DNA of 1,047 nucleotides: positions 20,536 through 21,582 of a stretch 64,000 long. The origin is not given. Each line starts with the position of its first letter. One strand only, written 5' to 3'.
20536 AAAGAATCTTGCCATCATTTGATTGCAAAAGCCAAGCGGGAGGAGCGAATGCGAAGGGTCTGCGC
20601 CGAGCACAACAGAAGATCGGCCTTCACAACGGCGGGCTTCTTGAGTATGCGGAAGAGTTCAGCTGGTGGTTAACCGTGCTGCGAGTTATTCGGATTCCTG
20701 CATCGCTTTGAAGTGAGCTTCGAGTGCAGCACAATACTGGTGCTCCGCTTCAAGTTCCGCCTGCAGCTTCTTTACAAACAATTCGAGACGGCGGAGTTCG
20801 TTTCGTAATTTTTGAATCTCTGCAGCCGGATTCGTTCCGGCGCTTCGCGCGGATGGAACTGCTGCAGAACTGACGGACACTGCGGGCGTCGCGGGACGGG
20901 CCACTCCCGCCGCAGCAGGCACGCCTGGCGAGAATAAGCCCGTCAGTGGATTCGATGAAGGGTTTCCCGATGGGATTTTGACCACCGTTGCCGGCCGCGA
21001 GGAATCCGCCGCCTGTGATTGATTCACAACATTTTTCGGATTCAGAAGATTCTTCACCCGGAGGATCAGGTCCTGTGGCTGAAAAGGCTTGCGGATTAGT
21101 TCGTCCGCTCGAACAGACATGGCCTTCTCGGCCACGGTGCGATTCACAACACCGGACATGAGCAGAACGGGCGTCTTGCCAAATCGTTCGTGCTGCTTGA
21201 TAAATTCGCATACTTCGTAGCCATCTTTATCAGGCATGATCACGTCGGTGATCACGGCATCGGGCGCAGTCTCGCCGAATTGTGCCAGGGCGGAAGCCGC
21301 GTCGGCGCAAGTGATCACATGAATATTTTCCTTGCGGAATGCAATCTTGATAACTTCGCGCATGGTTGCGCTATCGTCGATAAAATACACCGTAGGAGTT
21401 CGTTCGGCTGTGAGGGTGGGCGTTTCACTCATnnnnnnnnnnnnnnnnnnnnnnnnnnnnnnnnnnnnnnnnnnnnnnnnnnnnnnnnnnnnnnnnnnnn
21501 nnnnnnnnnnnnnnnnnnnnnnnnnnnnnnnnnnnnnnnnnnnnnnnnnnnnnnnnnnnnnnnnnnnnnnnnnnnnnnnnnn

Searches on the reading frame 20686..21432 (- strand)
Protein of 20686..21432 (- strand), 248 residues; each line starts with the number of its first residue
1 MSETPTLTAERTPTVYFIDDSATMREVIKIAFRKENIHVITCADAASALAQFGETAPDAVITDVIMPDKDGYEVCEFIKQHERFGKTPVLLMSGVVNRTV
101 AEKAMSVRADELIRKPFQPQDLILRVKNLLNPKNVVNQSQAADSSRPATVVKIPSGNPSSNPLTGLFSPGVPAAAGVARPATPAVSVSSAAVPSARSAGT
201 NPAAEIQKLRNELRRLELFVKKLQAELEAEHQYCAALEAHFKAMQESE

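Call 9: search_protein_families(library=pfam, proteins=[window:20686-21432:-], max_evalue=0.001)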
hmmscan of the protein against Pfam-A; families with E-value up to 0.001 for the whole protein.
window:20686-21432:- (248 aa): 1 family
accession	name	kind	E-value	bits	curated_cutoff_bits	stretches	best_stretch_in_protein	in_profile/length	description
PF00072.30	Response_reg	-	5.6e-23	81.7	30.2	1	16-126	2-110/111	Response regulator receiver domain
